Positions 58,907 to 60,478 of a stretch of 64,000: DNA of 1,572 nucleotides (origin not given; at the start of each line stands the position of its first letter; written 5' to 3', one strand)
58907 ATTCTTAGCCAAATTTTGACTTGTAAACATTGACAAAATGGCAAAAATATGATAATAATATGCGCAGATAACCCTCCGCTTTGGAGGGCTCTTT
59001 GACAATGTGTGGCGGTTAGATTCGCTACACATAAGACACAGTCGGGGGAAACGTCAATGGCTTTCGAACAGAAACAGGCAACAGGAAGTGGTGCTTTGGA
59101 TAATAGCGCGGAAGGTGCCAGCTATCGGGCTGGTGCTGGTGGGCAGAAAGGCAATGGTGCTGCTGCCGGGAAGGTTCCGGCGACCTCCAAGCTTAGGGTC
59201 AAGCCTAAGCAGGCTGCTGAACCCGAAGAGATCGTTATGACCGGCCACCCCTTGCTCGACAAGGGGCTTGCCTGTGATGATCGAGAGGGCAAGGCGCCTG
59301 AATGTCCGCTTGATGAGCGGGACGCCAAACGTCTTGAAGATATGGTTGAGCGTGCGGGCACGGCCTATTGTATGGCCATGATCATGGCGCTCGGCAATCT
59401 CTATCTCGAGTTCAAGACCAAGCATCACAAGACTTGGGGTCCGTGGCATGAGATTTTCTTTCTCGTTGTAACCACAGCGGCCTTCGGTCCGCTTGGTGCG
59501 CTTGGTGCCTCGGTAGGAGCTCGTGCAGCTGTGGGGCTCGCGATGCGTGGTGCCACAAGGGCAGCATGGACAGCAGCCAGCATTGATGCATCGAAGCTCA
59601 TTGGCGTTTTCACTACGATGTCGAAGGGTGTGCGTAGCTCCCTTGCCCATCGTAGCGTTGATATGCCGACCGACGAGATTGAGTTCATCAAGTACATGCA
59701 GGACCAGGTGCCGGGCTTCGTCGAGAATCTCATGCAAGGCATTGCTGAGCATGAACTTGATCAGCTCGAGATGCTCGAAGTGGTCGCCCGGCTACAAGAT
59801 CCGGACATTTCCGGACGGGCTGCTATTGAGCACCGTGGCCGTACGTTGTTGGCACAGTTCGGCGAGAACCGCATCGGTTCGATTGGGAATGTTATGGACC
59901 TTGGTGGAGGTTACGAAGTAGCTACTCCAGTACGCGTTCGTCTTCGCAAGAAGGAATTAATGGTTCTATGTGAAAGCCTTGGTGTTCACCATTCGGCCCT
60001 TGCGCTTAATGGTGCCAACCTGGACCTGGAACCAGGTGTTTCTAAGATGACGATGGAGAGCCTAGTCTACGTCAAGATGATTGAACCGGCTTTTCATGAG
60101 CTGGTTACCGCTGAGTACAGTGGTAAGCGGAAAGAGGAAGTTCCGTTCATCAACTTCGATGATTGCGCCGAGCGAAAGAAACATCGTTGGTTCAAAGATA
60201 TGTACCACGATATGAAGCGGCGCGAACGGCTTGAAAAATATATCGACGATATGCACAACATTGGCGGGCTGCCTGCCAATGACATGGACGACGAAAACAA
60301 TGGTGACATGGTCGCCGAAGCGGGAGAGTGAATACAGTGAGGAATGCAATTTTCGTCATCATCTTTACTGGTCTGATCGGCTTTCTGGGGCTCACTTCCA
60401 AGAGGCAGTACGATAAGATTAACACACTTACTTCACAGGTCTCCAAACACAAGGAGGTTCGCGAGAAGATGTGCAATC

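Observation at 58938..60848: GC-rich (~55%) two-gene cassette with a GTGA start/stop overlap and its own promoter and terminator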

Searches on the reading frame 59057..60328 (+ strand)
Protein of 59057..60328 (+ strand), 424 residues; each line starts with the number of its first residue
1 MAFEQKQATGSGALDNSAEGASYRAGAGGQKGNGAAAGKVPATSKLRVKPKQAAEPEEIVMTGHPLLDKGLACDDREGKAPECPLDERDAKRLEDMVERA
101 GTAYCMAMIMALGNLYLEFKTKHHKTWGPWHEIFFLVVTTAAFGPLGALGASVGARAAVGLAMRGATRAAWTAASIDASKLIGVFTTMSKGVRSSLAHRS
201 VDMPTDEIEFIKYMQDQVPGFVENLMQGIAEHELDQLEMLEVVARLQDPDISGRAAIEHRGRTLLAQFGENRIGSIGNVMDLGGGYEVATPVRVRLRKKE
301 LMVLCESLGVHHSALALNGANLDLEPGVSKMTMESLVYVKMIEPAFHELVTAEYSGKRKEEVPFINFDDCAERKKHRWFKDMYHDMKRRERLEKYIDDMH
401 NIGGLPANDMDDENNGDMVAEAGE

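Call 10: search_protein_families(library=pfam, proteins=[window:59057-60328:+], max_evalue=1)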
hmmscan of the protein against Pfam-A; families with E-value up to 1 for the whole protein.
window:59057-60328:+ (424 aa): 0 families

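Call 11: search_protein_families(library=phrogs, proteins=[window:59057-60328:+], max_evalue=1)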
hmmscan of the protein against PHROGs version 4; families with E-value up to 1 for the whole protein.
window:59057-60328:+ (424 aa): 0 families

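Call 12: search_protein_families(library=padloc, proteins=[window:59057-60328:+], max_evalue=1)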
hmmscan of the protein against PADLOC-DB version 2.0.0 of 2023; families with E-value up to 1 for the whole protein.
window:59057-60328:+ (424 aa): 0 families

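Call 13: search_protein_families(library=ncbifam, proteins=[window:59057-60328:+], max_evalue=1)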
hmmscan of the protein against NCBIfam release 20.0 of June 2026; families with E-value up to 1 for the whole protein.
window:59057-60328:+ (424 aa): 0 families

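Call 14: find_homologous_proteins(query=window:59057-60328:+, max_evalue=0.01)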
Query window:59057-60328:+ (424 aa): 6 proteins with E <= 0.01 among 8000 candidates.
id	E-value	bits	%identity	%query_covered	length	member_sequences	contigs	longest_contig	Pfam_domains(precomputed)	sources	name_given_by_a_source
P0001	4.6e-284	959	100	100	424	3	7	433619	-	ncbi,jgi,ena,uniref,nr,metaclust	ncbi:MAG: hypothetical protein A2563_03525 [Candidatus Magasanikbacteria bacterium RIFOXYD1_FULL_40_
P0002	8.9e-208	708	75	100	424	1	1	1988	-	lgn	-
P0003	2.0e-203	694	73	100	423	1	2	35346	-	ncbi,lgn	-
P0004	2.9e-129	450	54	89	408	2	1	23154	-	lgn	-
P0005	1.6e-107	378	49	90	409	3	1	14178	-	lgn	-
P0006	2.4e-41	160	35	87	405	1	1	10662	-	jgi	jgi:hypothetical protein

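Call 16: find_encoding_contigs(protein=P0003, flank=8000, max_places=4)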
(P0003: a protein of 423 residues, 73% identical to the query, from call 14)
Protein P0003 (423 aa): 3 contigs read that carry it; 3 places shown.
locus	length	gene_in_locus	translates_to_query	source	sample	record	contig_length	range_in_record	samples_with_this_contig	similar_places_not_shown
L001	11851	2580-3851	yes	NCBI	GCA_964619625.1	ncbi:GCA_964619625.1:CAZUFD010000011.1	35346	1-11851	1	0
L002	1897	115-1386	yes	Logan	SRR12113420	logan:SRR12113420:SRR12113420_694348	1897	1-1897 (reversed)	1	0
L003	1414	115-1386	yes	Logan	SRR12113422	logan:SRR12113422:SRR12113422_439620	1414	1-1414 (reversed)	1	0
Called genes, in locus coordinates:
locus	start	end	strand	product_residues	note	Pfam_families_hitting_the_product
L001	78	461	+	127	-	PF03652:RuvX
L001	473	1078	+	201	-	PF11967:RecO_N, PF02565:RecO_C (faint)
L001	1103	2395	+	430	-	PF01336:tRNA_anti-codon, PF00152:tRNA-synt_2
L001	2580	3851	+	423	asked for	-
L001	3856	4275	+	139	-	-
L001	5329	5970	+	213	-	PF02195:ParB_N, PF17762:HTH_ParB, PF23552:ParB_C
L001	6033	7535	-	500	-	PF13328:HD_4, PF01966:HD, PF04607:RelA_SpoT, PF02824:TGS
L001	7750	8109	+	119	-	-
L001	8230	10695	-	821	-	PF00521:DNA_topoisoIV, PF03989:DNA_gyraseA_C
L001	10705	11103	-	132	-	-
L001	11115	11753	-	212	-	PF13483:Lactamase_B_3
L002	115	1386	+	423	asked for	-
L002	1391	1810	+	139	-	-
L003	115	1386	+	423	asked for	-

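Call 17: find_encoding_contigs(protein=P0004, flank=8000, max_places=4)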
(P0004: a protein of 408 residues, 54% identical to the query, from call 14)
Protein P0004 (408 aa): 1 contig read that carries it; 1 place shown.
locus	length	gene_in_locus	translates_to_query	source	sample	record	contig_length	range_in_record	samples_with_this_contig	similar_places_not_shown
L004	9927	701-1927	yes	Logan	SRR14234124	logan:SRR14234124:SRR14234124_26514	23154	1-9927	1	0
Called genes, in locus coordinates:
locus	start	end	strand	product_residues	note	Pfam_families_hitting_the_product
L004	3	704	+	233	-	?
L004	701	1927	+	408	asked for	-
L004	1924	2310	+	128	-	-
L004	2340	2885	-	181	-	-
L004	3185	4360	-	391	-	-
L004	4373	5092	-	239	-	-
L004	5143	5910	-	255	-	-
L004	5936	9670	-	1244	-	-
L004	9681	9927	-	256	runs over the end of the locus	-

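Call 18: find_encoding_contigs(protein=P0005, flank=8000, max_places=4)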
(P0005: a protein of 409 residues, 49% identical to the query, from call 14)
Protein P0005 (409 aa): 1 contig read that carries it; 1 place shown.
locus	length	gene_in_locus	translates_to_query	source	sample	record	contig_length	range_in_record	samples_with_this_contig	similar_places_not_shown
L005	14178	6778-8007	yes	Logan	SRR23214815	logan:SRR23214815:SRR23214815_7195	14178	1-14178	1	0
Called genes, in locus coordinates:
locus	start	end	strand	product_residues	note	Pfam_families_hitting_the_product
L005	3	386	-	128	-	?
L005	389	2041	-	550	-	PF13619:KTSC, PF18823:InPase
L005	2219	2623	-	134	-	PF01981:PTH2 (weak)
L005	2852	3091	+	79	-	-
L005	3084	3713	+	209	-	-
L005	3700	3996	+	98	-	-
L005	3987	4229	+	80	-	-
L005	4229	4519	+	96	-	-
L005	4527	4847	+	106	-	-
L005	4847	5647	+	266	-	PF07505:DUF5131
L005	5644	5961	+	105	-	-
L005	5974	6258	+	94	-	PF03692:CxxCxxCC (weak)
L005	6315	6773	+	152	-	-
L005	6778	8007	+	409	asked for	-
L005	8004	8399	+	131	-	-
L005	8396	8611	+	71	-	-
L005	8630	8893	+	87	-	-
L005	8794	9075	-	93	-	-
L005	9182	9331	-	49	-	-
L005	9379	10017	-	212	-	-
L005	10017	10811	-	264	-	-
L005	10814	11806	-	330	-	-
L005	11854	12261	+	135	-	-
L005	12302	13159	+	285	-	-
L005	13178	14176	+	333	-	?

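Call 19: find_encoding_contigs(protein=P0006, flank=8000, max_places=4)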
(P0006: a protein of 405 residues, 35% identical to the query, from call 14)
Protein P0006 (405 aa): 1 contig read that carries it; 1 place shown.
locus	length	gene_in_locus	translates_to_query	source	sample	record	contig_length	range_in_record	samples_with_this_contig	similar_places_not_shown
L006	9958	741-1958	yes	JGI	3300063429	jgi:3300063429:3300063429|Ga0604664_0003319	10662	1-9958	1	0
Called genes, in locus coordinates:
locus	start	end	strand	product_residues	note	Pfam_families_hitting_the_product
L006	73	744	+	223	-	-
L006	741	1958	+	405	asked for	-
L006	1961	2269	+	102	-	-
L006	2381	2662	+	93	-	-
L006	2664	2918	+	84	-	-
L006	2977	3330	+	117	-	-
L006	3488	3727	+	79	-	-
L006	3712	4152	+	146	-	-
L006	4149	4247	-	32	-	-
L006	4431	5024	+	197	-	-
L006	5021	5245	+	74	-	-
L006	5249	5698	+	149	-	-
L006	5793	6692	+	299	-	-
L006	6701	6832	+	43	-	-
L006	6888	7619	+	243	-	PF00106:adh_short, PF13561:adh_short_C2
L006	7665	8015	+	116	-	-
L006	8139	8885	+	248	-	PF13462:Thioredoxin_4, PF01323:DSBA (faint)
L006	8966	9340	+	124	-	-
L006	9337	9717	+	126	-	-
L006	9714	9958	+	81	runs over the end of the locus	-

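Call 24: search_protein_representatives(protein=window:59057-60328:+)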
Query: 424 residues. Proteins with E-value up to 0.001 (for the whole library): 30; up to 1e-10: 19; up to 1e-30: 13. The best 30 are listed.
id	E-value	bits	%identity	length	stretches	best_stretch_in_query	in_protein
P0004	9.3e-130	449.5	56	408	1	33-407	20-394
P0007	4.0e-81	289.3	65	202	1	96-297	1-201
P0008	2.3e-77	276.9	43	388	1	35-387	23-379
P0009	1.0e-76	274.8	42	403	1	36-393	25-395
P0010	2.1e-64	234.3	41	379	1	60-387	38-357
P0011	1.9e-58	214.7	33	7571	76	185-229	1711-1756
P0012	1.2e-51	192.2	38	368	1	54-389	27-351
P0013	2.2e-51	191.3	40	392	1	34-389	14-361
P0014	1.3e-48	182.2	39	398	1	33-391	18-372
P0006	7.8e-42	159.9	37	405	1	33-396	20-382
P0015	6.5e-40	153.6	51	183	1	224-389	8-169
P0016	7.9e-38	146.7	64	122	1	302-415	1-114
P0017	3.0e-33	131.6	36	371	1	31-379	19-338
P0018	8.1e-25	103.9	56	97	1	316-407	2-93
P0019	9.5e-20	87.2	34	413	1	101-359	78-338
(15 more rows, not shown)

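Call 25: search_protein_families(library=phrogs, proteins=[L004:18-701:+, L004:2340-2882:-, L004:3185-4357:-, L004:4373-5089:-, L004:5143-5907:-, L004:5936-9667:-, L004:1924-2307:+], max_evalue=0.01)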
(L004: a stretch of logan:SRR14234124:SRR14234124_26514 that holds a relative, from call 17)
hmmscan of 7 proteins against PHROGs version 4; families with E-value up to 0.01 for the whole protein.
L004:18-701:+ (228 aa): 0 families

L004:2340-2882:- (180 aa): 2 families
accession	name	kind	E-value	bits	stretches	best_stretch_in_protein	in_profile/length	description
phrog_934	-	tail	0.0029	16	1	40-159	776-892/1988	tail length tape measure protein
phrog_17300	-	tail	0.0076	15.6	1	70-114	218-262/900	tail length tape measure protein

L004:3185-4357:- (390 aa): 0 families

L004:4373-5089:- (238 aa): 0 families

L004:5143-5907:- (254 aa): 0 families

L004:5936-9667:- (1243 aa): 0 families

L004:1924-2307:+ (128 aa): 0 families

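Call 27: find_homologous_proteins(query=A1, max_evalue=0.001)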
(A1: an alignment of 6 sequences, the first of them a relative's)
Query A1 (6 sequences) (424 aa, profile of the alignment): 9 proteins with E <= 0.001 among 8000 candidates.
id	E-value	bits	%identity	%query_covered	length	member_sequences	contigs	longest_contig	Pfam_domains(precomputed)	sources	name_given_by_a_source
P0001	2.9e-219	746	100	100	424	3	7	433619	-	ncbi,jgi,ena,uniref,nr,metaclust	ncbi:MAG: hypothetical protein A2563_03525 [Candidatus Magasanikbacteria bacterium RIFOXYD1_FULL_40_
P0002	9.4e-218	741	75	100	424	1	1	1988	-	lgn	-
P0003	1.6e-217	740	73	100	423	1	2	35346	-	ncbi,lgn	-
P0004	2.9e-202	690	54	89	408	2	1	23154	-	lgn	-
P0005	4.3e-195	666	49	90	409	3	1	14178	-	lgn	-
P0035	1.2e-161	556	52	90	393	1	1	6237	-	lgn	-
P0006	1.2e-158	546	35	87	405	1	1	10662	-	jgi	jgi:hypothetical protein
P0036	1.1e-140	487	49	84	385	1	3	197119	-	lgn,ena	-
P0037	1.0e-139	484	35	87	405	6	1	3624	-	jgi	jgi:hypothetical protein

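Call 28: search_protein_families(library=pfam, proteins=[L004:18-701:+, L004:2340-2882:-, L004:3185-4357:-, L004:4373-5089:-, L004:5143-5907:-, L004:5936-9667:-, L004:1924-2307:+], max_evalue=0.1)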
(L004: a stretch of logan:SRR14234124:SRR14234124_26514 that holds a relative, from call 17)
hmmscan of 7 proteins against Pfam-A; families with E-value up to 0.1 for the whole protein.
L004:18-701:+ (228 aa): 0 families

L004:2340-2882:- (180 aa): 6 families
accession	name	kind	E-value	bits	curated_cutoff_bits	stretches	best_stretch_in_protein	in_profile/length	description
PF03623.18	Focal_AT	-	0.0031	17.9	23.3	1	52-107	47-102/133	Focal adhesion targeting region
PF18604.6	PreAtp-grasp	-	0.023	15.7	27.5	0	32-82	43-92/94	Pre ATP-grasp domain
PF05597.16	Phasin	-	0.031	14.8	28.8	1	35-103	37-105/126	Poly(hydroxyalcanoate) granule associated protein (phasin)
PF24850.1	CC_BshC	-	0.033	14.5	27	1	31-104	38-108/159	Bacillithiol biosynthesis BshC, C-terminal coiled-coil domain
PF23052.1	KH_N4BP1_2nd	-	0.074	13.5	27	0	19-49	44-74/120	N4BP1, second type I KH-domain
PF21181.3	SsfX3_N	-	0.076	13.6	27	0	93-174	40-120/130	SsfX3, N-terminal domain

L004:3185-4357:- (390 aa): 1 family
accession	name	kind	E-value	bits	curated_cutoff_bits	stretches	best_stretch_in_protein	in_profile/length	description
PF04152.19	Mre11_DNA_bind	-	0.082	13.5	25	0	235-287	90-146/178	Mre11 DNA-binding presumed domain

L004:4373-5089:- (238 aa): 0 families

L004:5143-5907:- (254 aa): 0 families

L004:5936-9667:- (1243 aa): 1 family
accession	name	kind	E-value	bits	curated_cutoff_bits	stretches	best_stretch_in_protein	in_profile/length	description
PF17482.7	Phage_sheath_1C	-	0.036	14.5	26.9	0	1151-1242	7-102/104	Phage tail sheath C-terminal domain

L004:1924-2307:+ (128 aa): 1 family
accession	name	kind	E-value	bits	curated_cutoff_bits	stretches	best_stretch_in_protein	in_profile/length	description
PF19842.5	YqeC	-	0.01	16.5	27.6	1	14-93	27-105/145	YqeC protein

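Call 29: find_encoding_contigs(protein=P0036, flank=10000, max_places=3)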
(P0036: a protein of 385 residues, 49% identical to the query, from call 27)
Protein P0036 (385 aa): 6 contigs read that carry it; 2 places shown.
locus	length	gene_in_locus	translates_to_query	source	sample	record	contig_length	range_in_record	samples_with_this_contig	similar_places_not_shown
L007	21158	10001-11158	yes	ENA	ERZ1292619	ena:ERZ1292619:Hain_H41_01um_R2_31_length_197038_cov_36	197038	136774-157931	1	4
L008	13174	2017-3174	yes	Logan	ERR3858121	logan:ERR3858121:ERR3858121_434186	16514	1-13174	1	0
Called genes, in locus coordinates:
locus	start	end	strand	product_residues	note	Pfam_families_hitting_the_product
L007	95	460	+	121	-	-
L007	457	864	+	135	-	-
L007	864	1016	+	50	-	-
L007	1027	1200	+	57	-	-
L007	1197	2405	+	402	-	-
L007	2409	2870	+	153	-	-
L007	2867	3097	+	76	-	-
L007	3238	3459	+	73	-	-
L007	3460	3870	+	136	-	-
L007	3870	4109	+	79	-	-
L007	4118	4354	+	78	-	-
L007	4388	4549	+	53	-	-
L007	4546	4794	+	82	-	-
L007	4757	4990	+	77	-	-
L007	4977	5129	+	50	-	-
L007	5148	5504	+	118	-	-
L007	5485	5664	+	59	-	-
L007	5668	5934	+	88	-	-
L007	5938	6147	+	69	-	-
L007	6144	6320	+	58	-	-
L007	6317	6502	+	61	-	-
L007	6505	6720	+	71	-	-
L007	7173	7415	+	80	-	-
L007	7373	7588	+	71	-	-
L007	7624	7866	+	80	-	-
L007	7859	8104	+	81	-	-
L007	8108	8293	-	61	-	-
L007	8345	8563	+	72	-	-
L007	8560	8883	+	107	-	-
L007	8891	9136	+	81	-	-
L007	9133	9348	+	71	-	-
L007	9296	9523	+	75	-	-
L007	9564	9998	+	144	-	-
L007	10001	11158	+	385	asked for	-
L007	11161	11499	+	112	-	-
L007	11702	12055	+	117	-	-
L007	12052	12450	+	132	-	-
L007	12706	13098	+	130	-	-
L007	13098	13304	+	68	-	-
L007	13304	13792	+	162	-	-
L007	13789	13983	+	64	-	-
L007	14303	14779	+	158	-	-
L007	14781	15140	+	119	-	-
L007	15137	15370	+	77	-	-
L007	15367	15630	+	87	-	-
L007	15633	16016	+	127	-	-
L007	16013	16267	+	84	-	-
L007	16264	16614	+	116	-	-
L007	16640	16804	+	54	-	-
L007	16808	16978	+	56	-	-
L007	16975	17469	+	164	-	-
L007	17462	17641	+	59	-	-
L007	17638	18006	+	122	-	-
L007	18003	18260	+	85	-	-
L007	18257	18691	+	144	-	-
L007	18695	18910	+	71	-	-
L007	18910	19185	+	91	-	-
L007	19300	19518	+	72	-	-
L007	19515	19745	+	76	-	-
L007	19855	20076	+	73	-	-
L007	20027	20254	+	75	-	-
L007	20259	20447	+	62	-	-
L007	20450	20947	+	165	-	-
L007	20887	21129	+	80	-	-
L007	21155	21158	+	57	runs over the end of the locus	-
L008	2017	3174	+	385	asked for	-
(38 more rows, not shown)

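Call 30: find_encoding_contigs(protein=P0035, flank=10000, max_places=3)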
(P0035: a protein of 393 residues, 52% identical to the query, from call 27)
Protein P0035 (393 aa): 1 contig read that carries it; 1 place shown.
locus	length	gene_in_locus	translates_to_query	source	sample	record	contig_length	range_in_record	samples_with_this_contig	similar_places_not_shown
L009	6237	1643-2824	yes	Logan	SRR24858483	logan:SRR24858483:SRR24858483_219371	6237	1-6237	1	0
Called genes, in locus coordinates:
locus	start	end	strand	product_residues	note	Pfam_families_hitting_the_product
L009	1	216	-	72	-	?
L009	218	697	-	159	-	-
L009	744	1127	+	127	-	PF03692:CxxCxxCC (weak)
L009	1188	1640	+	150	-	-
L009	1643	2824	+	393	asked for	-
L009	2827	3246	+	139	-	-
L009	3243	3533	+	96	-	-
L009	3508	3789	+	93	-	-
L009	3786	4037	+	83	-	-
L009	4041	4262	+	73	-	-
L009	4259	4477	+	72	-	-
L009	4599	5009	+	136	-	PF23140:Gp80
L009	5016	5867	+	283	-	-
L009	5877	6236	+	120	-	?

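Call 42: find_related_loci(query=A1, collection=viral_contigs, flank=10000)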
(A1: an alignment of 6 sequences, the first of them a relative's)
Query A1 (424 aa) in viral_contigs; peptide patterns used: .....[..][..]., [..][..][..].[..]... (x = any residue, [..] = any of these).
39 stretches matched a pattern, but none encodes a relative of the query by tblastn (E <= 1e-3).

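Call 44: search_dna_similar(query=P0004, collection=phages, mode=protein, max_evalue=0.001)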
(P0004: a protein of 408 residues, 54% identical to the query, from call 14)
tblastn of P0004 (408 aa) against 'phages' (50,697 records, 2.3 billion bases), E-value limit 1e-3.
No match.

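Call 45: find_related_loci(query=A1, collection=genome_contigs, flank=10000)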
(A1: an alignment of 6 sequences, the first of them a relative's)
Query A1 (424 aa) in genome_contigs; peptide patterns used: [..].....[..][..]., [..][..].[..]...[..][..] (x = any residue, [..] = any of these).
47 stretches matched a pattern; 2 encode a relative of the query (tblastn E <= 1e-3); 2 distinct loci.
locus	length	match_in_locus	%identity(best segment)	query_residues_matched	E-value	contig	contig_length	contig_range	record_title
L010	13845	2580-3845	73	1-423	0e+0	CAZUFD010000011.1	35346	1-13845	MAG TPA_asm: uncultured Gammaproteobacteria bacterium isolate SRP269290_co6_41 genome assembly, contig: NODE_376_length_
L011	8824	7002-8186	54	14-420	6e-131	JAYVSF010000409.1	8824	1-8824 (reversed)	MAG: Myxococcales bacterium isolate GL74_DN_concoct_155_sub GL74_DN_concoct_155_sub_408, whole genome shotgun sequence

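Call 47: predict_structure(alignment_id=A2)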
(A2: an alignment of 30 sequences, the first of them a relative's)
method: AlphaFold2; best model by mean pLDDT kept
length: 424 residues; sequences in the alignment: 30
mean_pLDDT: 74.5   pTM: 0.62
mean pLDDT of the five models: 74.5, 73.9, 73.2, 70.7, 68.7
residues with pLDDT >= 90: 107; 70-90: 164; 50-70: 78; < 50: 75
segments of 3 or more residues with pLDDT < 50: 1-36, 150-163, 404-413, 415-424
pLDDT, mean of each block of 10 residues (from residue 1): 38 37 39 49 62 58 83 88 89 92 88 78 56 63 62 46 50 70 83 70 65 78 90 90 86 84 78 85 87 95 95 90 89 94 84 89 96 93 94 80 53 47 42
secondary structure, 60 per line:
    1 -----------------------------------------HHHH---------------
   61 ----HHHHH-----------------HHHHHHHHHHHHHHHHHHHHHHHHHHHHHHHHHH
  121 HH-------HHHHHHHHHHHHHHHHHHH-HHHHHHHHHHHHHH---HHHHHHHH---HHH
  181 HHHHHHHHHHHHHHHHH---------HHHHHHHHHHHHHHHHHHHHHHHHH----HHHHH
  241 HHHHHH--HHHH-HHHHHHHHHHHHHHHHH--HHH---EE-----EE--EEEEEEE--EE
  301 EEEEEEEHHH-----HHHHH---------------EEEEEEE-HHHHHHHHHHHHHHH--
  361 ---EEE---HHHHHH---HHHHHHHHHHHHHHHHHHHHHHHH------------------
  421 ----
elements in order: H42-45 H65-69 H87-122 H130-148 H150-163 H167-174 H178-197 H207-231 H236-246 H249-252 H254-270 E290-296 E299-307 H316-320 E336-342 H344-358 E364-366 H370-375 H379-402
